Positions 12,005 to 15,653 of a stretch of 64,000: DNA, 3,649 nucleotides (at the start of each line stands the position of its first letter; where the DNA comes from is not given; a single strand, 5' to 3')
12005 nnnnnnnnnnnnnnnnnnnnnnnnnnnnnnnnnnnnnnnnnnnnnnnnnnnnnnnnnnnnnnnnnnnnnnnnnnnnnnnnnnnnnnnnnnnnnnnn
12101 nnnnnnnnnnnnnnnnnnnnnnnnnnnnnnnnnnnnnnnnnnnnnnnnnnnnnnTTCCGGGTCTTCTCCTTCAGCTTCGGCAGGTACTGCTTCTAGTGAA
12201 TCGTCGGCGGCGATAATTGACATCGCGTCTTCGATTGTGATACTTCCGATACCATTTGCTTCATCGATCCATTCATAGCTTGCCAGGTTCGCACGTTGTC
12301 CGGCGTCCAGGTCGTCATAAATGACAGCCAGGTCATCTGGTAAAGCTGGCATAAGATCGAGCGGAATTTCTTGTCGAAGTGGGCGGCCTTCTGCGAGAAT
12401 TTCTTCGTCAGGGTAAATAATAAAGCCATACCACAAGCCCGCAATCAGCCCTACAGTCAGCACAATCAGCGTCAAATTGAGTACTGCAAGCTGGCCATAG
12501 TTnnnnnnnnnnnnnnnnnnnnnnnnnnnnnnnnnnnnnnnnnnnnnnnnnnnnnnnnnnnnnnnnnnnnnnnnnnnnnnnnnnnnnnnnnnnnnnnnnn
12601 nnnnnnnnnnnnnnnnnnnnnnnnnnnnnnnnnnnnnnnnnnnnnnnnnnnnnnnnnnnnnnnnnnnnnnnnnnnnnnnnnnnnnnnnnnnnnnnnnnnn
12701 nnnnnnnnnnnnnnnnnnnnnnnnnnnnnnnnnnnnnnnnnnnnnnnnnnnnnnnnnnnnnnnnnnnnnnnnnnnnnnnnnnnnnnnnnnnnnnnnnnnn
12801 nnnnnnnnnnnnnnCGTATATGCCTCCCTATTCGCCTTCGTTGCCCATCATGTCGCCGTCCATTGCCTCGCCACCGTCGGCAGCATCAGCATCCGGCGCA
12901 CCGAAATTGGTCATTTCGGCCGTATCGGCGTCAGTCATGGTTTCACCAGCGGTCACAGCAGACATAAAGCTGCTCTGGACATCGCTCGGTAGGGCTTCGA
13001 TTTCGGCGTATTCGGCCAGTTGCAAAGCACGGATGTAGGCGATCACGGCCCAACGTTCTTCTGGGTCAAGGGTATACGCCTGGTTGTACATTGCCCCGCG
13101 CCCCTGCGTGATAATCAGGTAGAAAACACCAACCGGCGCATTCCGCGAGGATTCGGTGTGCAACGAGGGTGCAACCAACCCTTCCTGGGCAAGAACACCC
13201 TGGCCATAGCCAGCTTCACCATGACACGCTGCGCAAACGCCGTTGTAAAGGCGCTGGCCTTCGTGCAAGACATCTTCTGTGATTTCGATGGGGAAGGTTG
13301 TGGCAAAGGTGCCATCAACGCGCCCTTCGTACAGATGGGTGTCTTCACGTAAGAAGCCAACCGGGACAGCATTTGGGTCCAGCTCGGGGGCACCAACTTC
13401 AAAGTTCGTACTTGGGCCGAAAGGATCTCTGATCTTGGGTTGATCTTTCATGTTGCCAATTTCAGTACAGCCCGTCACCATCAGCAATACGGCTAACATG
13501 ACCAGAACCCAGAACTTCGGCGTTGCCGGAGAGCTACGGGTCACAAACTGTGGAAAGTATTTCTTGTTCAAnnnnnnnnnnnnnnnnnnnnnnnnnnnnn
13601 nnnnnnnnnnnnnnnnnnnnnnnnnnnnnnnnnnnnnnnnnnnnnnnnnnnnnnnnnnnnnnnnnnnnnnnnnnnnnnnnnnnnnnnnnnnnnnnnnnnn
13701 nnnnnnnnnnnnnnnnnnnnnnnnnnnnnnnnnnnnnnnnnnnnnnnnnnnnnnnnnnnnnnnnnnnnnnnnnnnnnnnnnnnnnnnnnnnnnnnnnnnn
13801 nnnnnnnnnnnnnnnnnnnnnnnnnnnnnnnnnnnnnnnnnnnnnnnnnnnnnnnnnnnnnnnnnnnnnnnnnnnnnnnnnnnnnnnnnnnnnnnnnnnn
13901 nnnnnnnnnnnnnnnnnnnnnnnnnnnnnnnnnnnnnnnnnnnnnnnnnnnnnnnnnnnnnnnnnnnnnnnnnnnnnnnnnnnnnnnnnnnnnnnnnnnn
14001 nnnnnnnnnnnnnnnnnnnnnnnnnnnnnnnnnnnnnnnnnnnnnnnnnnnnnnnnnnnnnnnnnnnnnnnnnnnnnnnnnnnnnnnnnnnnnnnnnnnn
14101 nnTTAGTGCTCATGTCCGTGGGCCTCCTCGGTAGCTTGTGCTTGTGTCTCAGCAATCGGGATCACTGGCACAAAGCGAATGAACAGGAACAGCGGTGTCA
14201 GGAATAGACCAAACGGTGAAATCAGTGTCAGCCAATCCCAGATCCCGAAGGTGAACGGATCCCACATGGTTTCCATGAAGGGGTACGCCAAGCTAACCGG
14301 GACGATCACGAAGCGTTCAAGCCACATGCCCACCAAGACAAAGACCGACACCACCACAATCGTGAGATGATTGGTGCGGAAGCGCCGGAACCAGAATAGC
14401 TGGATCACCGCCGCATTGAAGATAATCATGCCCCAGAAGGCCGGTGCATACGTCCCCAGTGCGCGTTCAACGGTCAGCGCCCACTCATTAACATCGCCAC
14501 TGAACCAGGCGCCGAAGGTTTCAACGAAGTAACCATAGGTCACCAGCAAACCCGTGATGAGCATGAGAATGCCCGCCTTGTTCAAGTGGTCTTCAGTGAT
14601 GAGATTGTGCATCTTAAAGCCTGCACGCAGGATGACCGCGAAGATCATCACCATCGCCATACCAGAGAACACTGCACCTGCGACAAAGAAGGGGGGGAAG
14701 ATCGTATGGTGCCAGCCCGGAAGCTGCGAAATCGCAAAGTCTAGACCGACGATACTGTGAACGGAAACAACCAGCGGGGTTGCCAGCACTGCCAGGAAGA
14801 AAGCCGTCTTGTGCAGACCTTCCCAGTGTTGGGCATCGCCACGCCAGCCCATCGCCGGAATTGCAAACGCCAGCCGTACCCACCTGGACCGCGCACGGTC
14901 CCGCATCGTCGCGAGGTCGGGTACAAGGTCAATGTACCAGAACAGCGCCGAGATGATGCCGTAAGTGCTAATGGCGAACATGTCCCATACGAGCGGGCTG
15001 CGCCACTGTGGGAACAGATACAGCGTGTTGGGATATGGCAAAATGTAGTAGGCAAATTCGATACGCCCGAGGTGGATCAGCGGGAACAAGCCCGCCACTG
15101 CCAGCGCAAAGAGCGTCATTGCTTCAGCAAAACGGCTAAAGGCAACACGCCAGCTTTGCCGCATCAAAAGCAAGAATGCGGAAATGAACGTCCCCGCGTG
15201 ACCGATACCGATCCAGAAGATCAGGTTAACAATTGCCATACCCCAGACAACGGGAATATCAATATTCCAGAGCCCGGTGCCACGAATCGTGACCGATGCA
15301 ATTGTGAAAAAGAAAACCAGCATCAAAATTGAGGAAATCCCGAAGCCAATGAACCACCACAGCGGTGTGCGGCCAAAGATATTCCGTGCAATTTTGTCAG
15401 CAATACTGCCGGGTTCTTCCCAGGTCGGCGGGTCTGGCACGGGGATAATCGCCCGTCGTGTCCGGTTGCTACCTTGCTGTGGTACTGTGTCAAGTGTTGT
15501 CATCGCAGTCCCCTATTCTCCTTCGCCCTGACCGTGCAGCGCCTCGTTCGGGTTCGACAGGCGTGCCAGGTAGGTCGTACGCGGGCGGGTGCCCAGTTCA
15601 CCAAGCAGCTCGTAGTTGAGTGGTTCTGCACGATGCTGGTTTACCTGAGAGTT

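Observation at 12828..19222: Alternative Complex III operon without actF/actG, placed head-to-tail with the puf/bch superoperon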

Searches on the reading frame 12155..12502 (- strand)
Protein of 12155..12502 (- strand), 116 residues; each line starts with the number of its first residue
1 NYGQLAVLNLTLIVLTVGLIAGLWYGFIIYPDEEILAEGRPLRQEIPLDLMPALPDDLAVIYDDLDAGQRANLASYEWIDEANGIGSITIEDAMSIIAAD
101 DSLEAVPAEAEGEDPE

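Call 27: search_solved_structures(query=A1, max_evalue=10, show_alignments=3)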
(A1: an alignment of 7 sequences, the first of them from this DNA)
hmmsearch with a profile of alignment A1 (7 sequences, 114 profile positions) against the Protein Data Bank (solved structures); distinct sequences matched with E-value up to 10: 4.
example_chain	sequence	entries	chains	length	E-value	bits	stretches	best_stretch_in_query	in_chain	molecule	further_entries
8k9e_G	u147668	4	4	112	1.9e-06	31.2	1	59-107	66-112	Uncharacterized protein | hypothetical protein | ActG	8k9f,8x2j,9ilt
6qb2_A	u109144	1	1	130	1.3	12.4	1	39-80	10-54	Monomer of SQT-1C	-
2r2a_A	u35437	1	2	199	1.6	12.1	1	60-101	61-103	Uncharacterized protein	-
5xi8_A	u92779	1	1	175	3.9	10.8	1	38-87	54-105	Beta-barrel assembly-enhancing protease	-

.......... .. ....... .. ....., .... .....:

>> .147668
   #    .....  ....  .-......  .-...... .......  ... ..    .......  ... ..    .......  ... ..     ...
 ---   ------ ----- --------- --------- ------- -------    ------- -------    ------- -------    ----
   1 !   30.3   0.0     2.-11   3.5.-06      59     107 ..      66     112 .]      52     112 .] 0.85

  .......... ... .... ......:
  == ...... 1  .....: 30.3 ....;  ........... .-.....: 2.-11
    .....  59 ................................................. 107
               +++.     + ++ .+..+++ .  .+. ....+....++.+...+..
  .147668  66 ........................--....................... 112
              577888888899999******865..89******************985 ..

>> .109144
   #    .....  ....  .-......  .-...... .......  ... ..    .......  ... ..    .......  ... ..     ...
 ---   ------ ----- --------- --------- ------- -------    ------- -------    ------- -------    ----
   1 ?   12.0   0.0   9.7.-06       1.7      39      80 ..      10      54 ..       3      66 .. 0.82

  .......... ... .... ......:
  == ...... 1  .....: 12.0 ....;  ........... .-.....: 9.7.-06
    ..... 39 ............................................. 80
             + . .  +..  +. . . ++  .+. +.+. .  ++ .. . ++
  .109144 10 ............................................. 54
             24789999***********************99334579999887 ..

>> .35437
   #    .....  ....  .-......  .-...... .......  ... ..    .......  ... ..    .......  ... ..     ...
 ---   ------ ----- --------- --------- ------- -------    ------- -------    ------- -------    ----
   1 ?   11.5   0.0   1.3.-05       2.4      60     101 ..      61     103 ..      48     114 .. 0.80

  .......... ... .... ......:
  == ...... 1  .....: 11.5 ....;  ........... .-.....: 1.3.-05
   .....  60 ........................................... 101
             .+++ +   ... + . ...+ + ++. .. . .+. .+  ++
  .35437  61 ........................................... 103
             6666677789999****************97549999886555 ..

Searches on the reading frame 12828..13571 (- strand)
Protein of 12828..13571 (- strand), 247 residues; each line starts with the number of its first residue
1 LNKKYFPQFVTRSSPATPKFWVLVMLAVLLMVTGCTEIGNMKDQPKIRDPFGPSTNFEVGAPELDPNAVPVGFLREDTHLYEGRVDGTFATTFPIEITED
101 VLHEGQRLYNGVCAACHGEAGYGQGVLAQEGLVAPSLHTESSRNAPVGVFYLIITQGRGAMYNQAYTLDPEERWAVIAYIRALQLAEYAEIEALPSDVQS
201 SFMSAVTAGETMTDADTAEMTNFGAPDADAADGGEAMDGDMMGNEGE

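Call 4: search_protein_families(library=pfam, proteins=[window:12828-13571:-], max_evalue=0.01)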
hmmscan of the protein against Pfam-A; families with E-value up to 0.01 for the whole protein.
window:12828-13571:- (247 aa): 2 families
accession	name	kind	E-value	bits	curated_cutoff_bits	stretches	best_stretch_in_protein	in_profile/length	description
PF13442.11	Cytochrome_CBB3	-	4.4e-13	49.8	27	1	102-180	3-68/68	Cytochrome C oxidase, cbb3-type, subunit III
PF00034.26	Cytochrom_C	-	1.2e-09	39.8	21.3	1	104-183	3-89/90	Cytochrome c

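Call 5: search_protein_families(library=ncbifam, proteins=[window:12828-13571:-], max_evalue=0.01)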
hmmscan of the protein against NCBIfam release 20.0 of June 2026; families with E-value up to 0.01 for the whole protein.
window:12828-13571:- (247 aa): 8 families
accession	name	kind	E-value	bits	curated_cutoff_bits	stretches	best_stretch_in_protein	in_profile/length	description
NF011054.0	PRK14486.1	equivalog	3e-09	36.8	447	1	85-184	198-291/294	putative bifunctional cbb3-type cytochrome c oxidase subunit II/cytochrome c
TIGR03872.1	cytochrome_MoxG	equivalog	9.1e-07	29.1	147.8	1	98-190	40-128/133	cytochrome c(L), periplasmic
NF050122.1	bc1_QcrC_actin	exception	7e-06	25.5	200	1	101-184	135-212/253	cytochrome bc1 complex diheme cytochrome c subunit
NF045774.1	cytochro_C551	exception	0.0014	18.5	118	0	103-166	40-94/110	cytochrome c551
NF045930.1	Cytc6PetJCyano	equivalog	0.0021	18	135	1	102-180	28-102/110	cytochrome c6 PetJ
TIGR04494.1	c550_PedF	equivalog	0.0065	16.4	122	0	94-182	42-129/133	cytochrome c-550 PedF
NF045773.1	cytochro_C550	exception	0.0067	16.4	125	0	99-167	46-105/118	cytochrome c550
NF033864.1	cytochrome579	equivalog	0.0075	16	280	0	90-130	37-79/179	cytochrome 579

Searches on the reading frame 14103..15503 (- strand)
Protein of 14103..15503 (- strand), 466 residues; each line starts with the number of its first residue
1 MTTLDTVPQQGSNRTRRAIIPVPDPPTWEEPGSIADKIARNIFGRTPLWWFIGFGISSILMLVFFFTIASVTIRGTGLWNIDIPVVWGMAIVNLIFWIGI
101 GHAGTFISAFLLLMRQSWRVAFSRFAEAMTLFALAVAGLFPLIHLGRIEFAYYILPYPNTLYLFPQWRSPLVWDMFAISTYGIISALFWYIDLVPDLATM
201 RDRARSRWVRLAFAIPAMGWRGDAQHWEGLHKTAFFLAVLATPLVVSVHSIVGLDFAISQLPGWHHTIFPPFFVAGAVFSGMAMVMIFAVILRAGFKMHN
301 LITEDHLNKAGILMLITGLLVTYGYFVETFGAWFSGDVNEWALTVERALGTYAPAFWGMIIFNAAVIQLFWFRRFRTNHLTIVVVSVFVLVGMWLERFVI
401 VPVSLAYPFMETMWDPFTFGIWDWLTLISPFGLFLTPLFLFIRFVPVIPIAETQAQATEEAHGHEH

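Call 4: search_protein_families(library=pfam, proteins=[window:14103-15503:-], max_evalue=0.01)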
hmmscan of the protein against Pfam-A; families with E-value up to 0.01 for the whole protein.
window:14103-15503:- (466 aa): 1 family
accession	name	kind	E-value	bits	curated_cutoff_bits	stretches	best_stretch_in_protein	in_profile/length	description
PF03916.19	NrfD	-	2.6e-24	86.8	25.8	1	84-404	8-308/313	Polysulphide reductase, NrfD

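Call 5: search_protein_families(library=ncbifam, proteins=[window:14103-15503:-], max_evalue=0.01)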
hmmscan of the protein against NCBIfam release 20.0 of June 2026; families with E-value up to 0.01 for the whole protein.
window:14103-15503:- (466 aa): 1 family
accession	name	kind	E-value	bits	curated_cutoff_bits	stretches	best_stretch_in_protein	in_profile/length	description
NF045798.1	DsrP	equivalog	2.6e-05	23.8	350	1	44-191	8-142/346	sulfate reduction electron transfer complex DsrMKJOP subunit DsrP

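Call 7: find_encoding_contigs(protein=window:14103-15503:-, flank=10000, max_places=6)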
Protein window:14103-15503:- (466 aa): 8 contigs read that carry it; 4 places shown.
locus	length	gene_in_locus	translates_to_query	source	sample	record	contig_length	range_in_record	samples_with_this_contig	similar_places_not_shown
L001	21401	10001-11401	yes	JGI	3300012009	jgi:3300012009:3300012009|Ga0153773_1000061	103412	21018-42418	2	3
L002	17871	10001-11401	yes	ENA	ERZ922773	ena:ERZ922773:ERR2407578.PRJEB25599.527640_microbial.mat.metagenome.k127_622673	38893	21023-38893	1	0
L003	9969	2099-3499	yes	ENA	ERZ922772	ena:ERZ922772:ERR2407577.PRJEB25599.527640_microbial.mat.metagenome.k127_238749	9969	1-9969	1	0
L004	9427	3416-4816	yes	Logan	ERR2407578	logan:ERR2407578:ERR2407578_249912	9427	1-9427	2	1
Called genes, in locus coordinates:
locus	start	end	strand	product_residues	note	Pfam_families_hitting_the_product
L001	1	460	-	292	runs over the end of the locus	PF03446:NAD_binding_2 (faint), PF03807:F420_oxidored, PF02153:PDH_N, PF20463:PDH_C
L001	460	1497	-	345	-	PF18152:DAHP_snth_FXD, PF00793:DAHP_synth_1, PF03102:NeuB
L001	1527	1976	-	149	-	PF07736:CM_1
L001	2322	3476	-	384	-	-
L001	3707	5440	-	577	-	PF14306:PUA_2, PF01747:ATP-sulfurylase, PF01583:APS_kinase, PF13671:AAA_33 (weak)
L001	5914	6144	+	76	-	-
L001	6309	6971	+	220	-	PF02085:Cytochrom_CIII (faint), PF14537:Cytochrom_c3_2 (faint), PF14522:Cytochrome_C7 (weak)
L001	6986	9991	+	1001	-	PF12838:Fer4_7 (weak), PF13247:Fer4_11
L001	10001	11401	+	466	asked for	PF03916:NrfD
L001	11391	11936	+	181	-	PF11821:ActD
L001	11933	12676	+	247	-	PF13442:Cytochrome_CBB3, PF00034:Cytochrom_C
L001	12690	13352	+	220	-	-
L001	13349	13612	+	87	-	-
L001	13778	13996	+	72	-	PF00556:LHC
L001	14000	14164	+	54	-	-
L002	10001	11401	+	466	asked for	PF03916:NrfD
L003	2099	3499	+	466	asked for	PF03916:NrfD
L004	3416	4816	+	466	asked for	PF03916:NrfD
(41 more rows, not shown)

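Call 18: search_solved_structures(query=window:14103-15503:-, max_evalue=0.001)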
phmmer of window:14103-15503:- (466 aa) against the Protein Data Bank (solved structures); distinct sequences matched with E-value up to 0.001: 4.
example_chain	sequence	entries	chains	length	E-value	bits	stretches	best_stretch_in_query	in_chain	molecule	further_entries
8k9e_C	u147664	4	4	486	1.3e-136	459.6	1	45-455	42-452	Polysulphide reductase NrfD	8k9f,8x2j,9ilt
6lod_C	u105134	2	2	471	1.6e-131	442.9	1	36-454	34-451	Polysulphide reductase NrfD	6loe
6f0k_C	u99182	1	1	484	1.9e-120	406.4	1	34-459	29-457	Polysulphide reductase NrfD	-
6btm_C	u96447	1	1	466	2.7e-98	333.3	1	39-454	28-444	Alternative Complex III subunit C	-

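Call 68: search_solved_structures(query=window:14103-15503:-, max_evalue=1e-100, show_alignments=2)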
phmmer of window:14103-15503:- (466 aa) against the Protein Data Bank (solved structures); distinct sequences matched with E-value up to 1e-100: 3.
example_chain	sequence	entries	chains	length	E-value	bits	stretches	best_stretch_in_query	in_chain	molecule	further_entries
8k9e_C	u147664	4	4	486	1.3e-136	459.6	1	45-455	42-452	Polysulphide reductase NrfD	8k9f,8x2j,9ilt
6lod_C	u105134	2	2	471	1.6e-131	442.9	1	36-454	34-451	Polysulphide reductase NrfD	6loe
6f0k_C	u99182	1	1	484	1.9e-120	406.4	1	34-459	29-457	Polysulphide reductase NrfD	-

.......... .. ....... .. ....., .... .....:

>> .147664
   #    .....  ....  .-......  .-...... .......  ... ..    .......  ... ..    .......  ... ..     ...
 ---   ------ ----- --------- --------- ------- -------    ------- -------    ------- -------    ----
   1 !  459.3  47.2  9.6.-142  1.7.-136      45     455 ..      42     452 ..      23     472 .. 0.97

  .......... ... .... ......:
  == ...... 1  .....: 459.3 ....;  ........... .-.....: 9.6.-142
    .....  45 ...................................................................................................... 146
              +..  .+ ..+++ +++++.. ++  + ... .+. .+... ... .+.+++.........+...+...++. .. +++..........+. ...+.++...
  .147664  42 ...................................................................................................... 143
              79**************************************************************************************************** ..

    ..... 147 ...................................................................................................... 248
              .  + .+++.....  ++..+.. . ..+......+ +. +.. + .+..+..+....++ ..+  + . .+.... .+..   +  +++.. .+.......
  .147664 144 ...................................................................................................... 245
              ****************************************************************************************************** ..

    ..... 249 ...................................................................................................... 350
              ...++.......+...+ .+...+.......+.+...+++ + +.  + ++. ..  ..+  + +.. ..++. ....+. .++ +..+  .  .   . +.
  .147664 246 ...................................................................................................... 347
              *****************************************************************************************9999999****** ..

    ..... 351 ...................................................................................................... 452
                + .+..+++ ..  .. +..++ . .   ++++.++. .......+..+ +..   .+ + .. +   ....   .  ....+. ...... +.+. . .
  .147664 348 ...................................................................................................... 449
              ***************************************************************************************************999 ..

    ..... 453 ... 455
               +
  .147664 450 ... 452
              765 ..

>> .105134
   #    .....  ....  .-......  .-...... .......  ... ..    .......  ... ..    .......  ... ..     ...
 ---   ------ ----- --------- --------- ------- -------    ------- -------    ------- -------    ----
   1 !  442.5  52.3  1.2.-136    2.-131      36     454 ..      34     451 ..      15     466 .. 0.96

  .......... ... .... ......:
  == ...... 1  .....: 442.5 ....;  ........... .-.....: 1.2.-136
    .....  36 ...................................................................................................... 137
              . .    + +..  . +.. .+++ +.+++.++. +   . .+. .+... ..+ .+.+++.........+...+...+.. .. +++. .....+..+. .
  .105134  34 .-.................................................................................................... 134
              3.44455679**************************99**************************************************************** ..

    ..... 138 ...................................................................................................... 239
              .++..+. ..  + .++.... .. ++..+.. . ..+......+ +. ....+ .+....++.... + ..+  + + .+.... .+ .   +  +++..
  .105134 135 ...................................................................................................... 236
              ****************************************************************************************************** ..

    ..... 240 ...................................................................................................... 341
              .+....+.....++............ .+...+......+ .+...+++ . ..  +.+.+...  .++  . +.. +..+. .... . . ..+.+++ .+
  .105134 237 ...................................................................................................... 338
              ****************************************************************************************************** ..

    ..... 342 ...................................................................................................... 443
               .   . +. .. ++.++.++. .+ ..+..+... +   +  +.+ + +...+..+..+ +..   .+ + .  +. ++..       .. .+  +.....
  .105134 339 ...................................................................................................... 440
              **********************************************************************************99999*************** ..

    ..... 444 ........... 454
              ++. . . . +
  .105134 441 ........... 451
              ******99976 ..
